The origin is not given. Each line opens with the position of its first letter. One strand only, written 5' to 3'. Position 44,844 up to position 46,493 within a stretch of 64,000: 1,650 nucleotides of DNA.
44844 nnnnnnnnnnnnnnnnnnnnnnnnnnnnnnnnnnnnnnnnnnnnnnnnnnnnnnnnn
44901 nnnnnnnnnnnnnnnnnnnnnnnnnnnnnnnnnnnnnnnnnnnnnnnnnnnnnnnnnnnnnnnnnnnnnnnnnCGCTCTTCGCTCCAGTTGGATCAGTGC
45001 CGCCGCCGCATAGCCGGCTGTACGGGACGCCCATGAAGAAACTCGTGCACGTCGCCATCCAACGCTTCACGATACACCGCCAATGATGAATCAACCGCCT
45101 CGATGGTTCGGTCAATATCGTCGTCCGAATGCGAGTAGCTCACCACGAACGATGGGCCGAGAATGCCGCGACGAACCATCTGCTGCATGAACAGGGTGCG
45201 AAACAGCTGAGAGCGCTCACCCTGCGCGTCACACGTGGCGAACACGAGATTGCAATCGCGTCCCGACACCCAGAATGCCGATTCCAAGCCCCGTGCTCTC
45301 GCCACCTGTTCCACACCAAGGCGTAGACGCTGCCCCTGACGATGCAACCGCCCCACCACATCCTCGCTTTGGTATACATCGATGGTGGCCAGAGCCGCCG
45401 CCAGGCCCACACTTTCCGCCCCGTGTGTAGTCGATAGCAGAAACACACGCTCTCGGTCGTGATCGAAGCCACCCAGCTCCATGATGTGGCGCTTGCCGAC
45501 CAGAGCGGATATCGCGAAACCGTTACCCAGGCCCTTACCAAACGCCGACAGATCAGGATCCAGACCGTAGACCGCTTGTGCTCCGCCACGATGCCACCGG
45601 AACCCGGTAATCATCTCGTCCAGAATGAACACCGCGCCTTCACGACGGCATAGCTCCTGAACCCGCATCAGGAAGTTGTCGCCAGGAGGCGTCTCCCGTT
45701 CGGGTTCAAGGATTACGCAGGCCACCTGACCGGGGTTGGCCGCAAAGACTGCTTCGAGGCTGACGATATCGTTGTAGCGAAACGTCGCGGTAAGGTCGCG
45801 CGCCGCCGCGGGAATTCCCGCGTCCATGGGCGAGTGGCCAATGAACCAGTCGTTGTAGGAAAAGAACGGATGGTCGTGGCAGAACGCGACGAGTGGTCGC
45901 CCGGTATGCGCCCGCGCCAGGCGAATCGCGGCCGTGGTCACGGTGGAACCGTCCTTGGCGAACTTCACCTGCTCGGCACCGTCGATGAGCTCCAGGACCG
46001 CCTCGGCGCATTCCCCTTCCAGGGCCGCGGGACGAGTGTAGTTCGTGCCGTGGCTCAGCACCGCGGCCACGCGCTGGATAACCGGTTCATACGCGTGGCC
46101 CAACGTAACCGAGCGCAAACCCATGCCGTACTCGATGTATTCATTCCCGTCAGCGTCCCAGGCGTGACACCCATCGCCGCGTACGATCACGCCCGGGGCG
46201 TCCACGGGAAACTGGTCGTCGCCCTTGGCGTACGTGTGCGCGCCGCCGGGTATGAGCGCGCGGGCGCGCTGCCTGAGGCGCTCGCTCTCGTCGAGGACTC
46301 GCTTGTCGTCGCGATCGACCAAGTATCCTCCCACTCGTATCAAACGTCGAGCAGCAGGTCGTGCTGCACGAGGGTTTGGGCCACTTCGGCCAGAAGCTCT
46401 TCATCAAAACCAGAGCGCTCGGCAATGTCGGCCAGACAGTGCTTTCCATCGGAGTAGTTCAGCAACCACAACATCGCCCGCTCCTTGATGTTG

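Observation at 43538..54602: ABC-transporter-dependent polysaccharide locus predicted to build a C-methyl-branched, amino-modified CDP-sugar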

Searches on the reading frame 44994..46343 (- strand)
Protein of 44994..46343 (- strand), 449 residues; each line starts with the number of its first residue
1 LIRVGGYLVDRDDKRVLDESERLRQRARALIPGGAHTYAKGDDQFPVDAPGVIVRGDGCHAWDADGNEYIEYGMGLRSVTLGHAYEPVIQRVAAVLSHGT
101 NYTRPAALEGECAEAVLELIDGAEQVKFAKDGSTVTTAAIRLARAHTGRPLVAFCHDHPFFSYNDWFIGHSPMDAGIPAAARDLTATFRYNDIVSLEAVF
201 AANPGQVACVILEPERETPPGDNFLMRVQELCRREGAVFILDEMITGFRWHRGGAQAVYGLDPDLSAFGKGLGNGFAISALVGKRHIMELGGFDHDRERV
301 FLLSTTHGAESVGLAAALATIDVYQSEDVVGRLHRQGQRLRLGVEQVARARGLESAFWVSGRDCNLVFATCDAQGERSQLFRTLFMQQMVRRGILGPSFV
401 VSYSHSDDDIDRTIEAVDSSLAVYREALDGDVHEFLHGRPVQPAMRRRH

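Call 4: search_protein_families(library=pfam, proteins=[window:44994-46343:-], max_evalue=0.01)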
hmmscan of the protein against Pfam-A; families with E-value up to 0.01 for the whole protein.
window:44994-46343:- (449 aa): 1 family
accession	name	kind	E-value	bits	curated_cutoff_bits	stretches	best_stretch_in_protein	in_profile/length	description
PF00202.27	Aminotran_3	-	2.5e-34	119.1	30.5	1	51-348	11-330/403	Aminotransferase class-III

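Call 5: search_protein_families(library=ncbifam, proteins=[window:44994-46343:-], max_evalue=0.001)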
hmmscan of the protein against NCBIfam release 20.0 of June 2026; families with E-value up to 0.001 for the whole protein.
window:44994-46343:- (449 aa): 67 families (the best 25 are shown)
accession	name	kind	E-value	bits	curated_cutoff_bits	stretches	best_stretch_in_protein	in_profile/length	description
NF004856.0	PRK06209.1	equivalog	1.8e-203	676.1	486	1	16-448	7-440/450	glutamate-1-semialdehyde 2,1-aminomutase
NF000818.0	PRK00062.1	subfamily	3.7e-66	223.6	398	1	18-422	4-425/429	glutamate-1-semialdehyde 2,1-aminomutase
NF041362.1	GntE_guanitoxin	equivalog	2.5e-63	214.1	525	1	17-414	5-426/426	guanitoxin biosynthesis PLP-dependent transaminase GntE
TIGR00713.1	hemL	equivalog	3.2e-61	207.3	527.3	1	21-422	3-421/423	glutamate-1-semialdehyde 2,1-aminomutase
NF009055.0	PRK12389.1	equivalog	4e-53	180.6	637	1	18-423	4-427/431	glutamate-1-semialdehyde 2,1-aminomutase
NF001864.0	PRK00615.1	equivalog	3.4e-35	121.4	706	1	18-417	5-422/433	glutamate-1-semialdehyde aminotransferase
NF005993.0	PRK08117.1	subfamily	3.7e-31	108.2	574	2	196-346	195-345/433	aspartate aminotransferase family protein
TIGR00707.1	argD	subfamily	1.1e-30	106.7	410.05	1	52-348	12-310/381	acetylornithine/succinylornithine family transaminase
NF002874.0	PRK03244.1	equivalog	2.1e-30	105.8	457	1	52-349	28-324/399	acetylornithine transaminase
NF004718.0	PRK06062.1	subfamily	1.3e-27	96.4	472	2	201-345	211-358/454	hypothetical protein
NF006368.0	PRK08593.1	equivalog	4.2e-26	91.6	570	2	206-348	209-349/448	aspartate aminotransferase family protein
NF005453.0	PRK07046.1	subfamily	8.2e-26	90.6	425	1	45-421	53-448/453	transaminase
NF002797.0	PRK02936.1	equivalog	9.3e-26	90.4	496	1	53-341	15-300/385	acetylornithine transaminase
NF004426.0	PRK05769.1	equivalog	1.4e-25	90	552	2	203-351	218-362/441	acetyl ornithine aminotransferase family protein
NF005102.0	PRK06541.1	equivalog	8.8e-25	87.1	574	2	197-347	212-365/460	aspartate aminotransferase family protein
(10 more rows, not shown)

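Call 10: search_solved_structures(query=window:44994-46343:-, max_evalue=1e-20)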
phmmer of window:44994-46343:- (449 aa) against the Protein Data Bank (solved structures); distinct sequences matched with E-value up to 1e-20: 36.
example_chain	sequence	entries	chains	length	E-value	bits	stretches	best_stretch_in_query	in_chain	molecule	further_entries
2e7u_A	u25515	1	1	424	2.1e-48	168.3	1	20-419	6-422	Glutamate-1-semialdehyde 2,1-aminomutase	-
6w80_A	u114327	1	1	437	2.8e-47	164.5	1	18-400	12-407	Glutamate-1-semialdehyde 2,1-aminomutase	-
5i92_A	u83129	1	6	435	2.2e-46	161.6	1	18-422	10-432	Glutamate-1-semialdehyde 2,1-aminomutase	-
3bs8_A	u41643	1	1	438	2e-45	158.4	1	17-421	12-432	Glutamate-1-semialdehyde 2,1-aminomutase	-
3fqa_A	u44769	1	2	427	4.9e-45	157.1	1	20-418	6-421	Glutamate-1-semialdehyde 2,1-aminomutase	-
3k28_A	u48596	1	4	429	6.2e-45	156.8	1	17-421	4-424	Glutamate-1-semialdehyde 2,1-aminomutase 2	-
3fq8_A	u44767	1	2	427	9.3e-45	156.2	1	20-418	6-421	Glutamate-1-semialdehyde 2,1-aminomutase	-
2gsa_A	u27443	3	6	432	1.2e-44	155.9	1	20-418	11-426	GLUTAMATE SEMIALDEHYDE AMINOTRANSFERASE | PROTEIN (GLUTAMATE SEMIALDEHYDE AMINOTRANSFERASE)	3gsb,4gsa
2hoy_A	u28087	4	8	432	2.3e-44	154.9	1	20-418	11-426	Glutamate-1-semialdehyde 2,1-aminomutase (GSAM) apo-form | Glutamate-1-semialdehyde 2,1-aminomutase (GSAM) pmp-form | Glutamate-1-semialdehyde 2,1-aminomutase (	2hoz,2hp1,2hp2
3fq7_A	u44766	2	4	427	2.4e-44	154.9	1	20-418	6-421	Glutamate-1-semialdehyde 2,1-aminomutase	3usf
3l44_A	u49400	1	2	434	3.9e-44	154.2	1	19-423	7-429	Glutamate-1-semialdehyde 2,1-aminomutase 1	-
5hdm_A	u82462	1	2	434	1.7e-43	152.1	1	16-349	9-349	Glutamate-1-semialdehyde 2,1-aminomutase 1, chloroplastic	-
2cfb_A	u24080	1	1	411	3.5e-43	151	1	50-419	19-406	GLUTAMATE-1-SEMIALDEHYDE 2,1-AMINOMUTASE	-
2epj_A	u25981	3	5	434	9.3e-43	149.6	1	19-421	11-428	Glutamate-1-semialdehyde 2,1-aminomutase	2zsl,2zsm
4e77_A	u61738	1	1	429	2e-42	148.6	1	17-417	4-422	Glutamate-1-semialdehyde 2,1-aminomutase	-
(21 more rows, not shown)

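Call 56: find_homologous_proteins(query=window:44997-46343:-, max_evalue=1e-20)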
Query seq(449 aa) (449 aa): 8000 proteins with E <= 1e-20 among 8000 candidates; the best 120 are listed.
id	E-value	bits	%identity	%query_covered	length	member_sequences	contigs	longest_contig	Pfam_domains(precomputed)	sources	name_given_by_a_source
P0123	0.0e+0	1009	100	98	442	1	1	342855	PF00202.28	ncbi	-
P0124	1.3e-201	688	68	97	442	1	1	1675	PF00202.28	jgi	jgi:glutamate-1-semialdehyde 2,1-aminomutase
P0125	2.3e-199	681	68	96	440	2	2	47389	PF00202.28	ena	-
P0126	1.8e-195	668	68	94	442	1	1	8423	PF00202.28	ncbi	-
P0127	8.5e-194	662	66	97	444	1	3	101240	PF00202.28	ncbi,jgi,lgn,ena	-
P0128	1.8e-193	661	66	97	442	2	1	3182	PF00202.28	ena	-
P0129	6.0e-193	660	66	96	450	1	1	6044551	PF00202.28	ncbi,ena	-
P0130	1.7e-191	655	65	96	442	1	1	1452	PF00202.28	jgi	-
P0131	5.9e-191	653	68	95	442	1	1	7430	PF00202.28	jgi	jgi:glutamate-1-semialdehyde 2,1-aminomutase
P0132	1.3e-190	652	65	97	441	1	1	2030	PF00202.28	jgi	jgi:glutamate-1-semialdehyde 2,1-aminomutase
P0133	3.6e-190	650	67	96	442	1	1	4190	PF00202.28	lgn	-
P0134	4.2e-190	650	65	96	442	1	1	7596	PF00202.28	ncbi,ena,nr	ncbi:glutamate-1-semialdehyde 2,1-aminomutase [bacterium]|nr:MAG: glutamate-1-semialdehyde 2,1-amino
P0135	7.4e-190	649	64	97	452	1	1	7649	PF00202.28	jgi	-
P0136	2.4e-189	648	66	97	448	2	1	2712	PF00202.28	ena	-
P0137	4.4e-189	647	64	96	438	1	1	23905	PF00202.28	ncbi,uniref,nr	ncbi:glutamate-1-semialdehyde 2,1-aminomutase [Telmatospirillum sp. J64-1]|uniref:glutamate-1-semial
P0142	5.5e-188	643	65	96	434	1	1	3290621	PF00202.28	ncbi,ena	-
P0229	5.9e-179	613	62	95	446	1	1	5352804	PF00202.28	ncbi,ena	-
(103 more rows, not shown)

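Call 57: find_encoding_contigs(protein=P0129, flank=9000, max_places=1)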
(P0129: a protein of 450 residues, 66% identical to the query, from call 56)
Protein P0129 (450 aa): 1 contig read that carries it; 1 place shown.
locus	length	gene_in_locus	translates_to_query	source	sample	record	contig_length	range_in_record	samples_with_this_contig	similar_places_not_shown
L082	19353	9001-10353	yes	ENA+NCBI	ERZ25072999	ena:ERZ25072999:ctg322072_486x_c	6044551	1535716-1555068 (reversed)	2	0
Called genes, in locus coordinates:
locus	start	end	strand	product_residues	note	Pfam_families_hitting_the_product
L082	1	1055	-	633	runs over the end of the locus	PF08448:PAS_4 (faint), PF12860:PAS_7, PF13188:PAS_8 (faint), PF12860:PAS_7, PF00512:HisKA, PF02518:HATPase_c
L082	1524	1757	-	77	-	PF00550:PP-binding (faint)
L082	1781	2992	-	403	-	-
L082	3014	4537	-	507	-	PF03062:MBOAT, PF13813:MBOAT_2 (faint)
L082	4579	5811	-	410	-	-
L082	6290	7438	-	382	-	-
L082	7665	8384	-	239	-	PF00891:Methyltransf_2 (weak), PF02353:CMAS (faint), PF13489:Methyltransf_23, PF08241:Methyltransf_11, PF08242:Methyltransf_12, PF13649:Methyltransf_25, PF13847:Methyltransf_31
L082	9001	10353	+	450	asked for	PF00202:Aminotran_3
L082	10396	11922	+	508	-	PF13204:Apiosidase, PF12904:Collagen_bind_2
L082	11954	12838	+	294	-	PF00535:Glycos_transf_2, PF10111:Glyco_tranf_2_2 (weak)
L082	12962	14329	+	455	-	PF04230:PS_pyruv_trans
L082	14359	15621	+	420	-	PF08421:Methyltransf_13, PF13489:Methyltransf_23, PF08241:Methyltransf_11 (weak), PF08242:Methyltransf_12, PF13649:Methyltransf_25 (faint), PF08484:Methyltransf_14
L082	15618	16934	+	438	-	PF16254:DUF4910, PF09940:DUF2172, PF04389:Peptidase_M28, PF16221:HTH_47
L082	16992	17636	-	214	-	PF02585:PIG-L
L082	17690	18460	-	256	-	PF00483:NTP_transferase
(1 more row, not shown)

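Call 58: find_encoding_contigs(protein=P0137, flank=9000, max_places=1)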
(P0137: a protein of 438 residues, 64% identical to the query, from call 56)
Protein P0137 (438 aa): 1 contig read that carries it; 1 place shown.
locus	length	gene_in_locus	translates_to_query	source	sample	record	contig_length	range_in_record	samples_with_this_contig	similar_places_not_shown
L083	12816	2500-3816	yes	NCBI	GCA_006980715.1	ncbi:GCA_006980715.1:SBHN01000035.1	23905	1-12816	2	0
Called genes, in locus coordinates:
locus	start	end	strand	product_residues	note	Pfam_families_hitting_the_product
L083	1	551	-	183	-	?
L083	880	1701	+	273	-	PF08032:SpoU_sub_bind, PF00588:SpoU_methylase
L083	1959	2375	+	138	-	PF01814:Hemerythrin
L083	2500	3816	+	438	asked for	PF00202:Aminotran_3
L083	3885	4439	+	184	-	PF01965:DJ-1_PfpI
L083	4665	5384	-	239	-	PF03472:Autoind_bind, PF00196:GerE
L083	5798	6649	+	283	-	PF00892:EamA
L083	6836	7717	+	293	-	PF00892:EamA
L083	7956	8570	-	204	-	PF02492:cobW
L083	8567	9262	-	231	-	PF01730:UreF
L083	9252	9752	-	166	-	PF02814:UreE_N, PF05194:UreE_C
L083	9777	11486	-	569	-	PF00449:Urease_alpha, PF01979:Amidohydro_1, PF07969:Amidohydro_3 (weak)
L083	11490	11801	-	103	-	PF00699:Urease_beta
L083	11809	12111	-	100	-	PF00547:Urease_gamma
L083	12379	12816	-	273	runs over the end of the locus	PF01774:UreD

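Call 59: find_encoding_contigs(protein=P0142, flank=9000, max_places=1)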
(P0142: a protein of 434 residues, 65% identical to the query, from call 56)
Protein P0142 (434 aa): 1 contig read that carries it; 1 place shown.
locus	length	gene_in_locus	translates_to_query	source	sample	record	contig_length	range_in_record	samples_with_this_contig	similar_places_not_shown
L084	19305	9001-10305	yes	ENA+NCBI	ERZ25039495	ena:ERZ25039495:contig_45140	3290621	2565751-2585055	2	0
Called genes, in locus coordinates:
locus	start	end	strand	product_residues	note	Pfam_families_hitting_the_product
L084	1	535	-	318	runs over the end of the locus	PF03279:Lip_A_acyltrans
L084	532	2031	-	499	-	PF00501:AMP-binding, PF13193:AMP-binding_C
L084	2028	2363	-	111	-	PF00550:PP-binding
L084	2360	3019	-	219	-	PF02585:PIG-L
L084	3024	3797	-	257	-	-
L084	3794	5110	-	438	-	PF16254:DUF4910, PF09940:DUF2172, PF16221:HTH_47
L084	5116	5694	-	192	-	PF00908:dTDP_sugar_isom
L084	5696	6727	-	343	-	PF01073:3Beta_HSD, PF01370:Epimerase, PF04321:RmlD_sub_bind, PF16363:GDP_Man_Dehyd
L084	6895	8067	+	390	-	PF08421:Methyltransf_13, PF13489:Methyltransf_23, PF08241:Methyltransf_11 (weak), PF08242:Methyltransf_12, PF08484:Methyltransf_14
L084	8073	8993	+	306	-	PF00535:Glycos_transf_2, PF13641:Glyco_tranf_2_3 (weak)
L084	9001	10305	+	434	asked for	PF00202:Aminotran_3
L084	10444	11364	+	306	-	PF01011:PQQ, PF13360:PQQ_2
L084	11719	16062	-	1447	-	PF06739:SBBP (faint), PF08450:SGL (faint), PF25021:TEN_NHL (weak), PF01436:NHL (weak), PF25021:TEN_NHL, PF01436:NHL (weak), PF25021:TEN_NHL (weak), PF19190:BACON_2, +2 more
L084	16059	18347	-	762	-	PF01833:TIG (faint)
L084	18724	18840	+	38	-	-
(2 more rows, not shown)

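Call 60: find_encoding_contigs(protein=P0229, flank=9000, max_places=1)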
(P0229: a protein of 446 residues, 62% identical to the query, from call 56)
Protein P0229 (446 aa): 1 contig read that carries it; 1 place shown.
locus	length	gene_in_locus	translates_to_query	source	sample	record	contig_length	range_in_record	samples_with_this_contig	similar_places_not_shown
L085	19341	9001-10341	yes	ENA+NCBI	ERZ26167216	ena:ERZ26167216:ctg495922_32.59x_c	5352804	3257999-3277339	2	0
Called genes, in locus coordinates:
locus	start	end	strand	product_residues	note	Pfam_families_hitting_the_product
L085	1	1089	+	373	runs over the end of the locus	PF02397:Bac_transf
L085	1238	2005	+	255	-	PF01522:Polysacc_deac_1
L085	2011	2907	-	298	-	PF13276:HTH_21, PF00665:rve, PF13683:rve_3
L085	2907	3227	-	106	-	PF01527:HTH_Tnp_1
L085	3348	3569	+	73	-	-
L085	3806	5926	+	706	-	PF13641:Glyco_tranf_2_3 (faint), PF00534:Glycos_transf_1, PF13692:Glyco_trans_1_4, PF13524:Glyco_trans_1_2, PF00535:Glycos_transf_2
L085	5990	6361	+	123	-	-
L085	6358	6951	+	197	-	-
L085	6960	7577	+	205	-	PF08484:Methyltransf_14, PF22674:C2185-like_N (weak)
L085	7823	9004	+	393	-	PF04321:RmlD_sub_bind, PF01073:3Beta_HSD, PF01370:Epimerase, PF16363:GDP_Man_Dehyd, PF02719:Polysacc_synt_2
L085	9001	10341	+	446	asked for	PF00202:Aminotran_3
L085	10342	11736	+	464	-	PF16254:DUF4910, PF09940:DUF2172, PF16221:HTH_47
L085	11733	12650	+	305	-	-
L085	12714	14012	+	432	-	PF08421:Methyltransf_13, PF13489:Methyltransf_23, PF08484:Methyltransf_14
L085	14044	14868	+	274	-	-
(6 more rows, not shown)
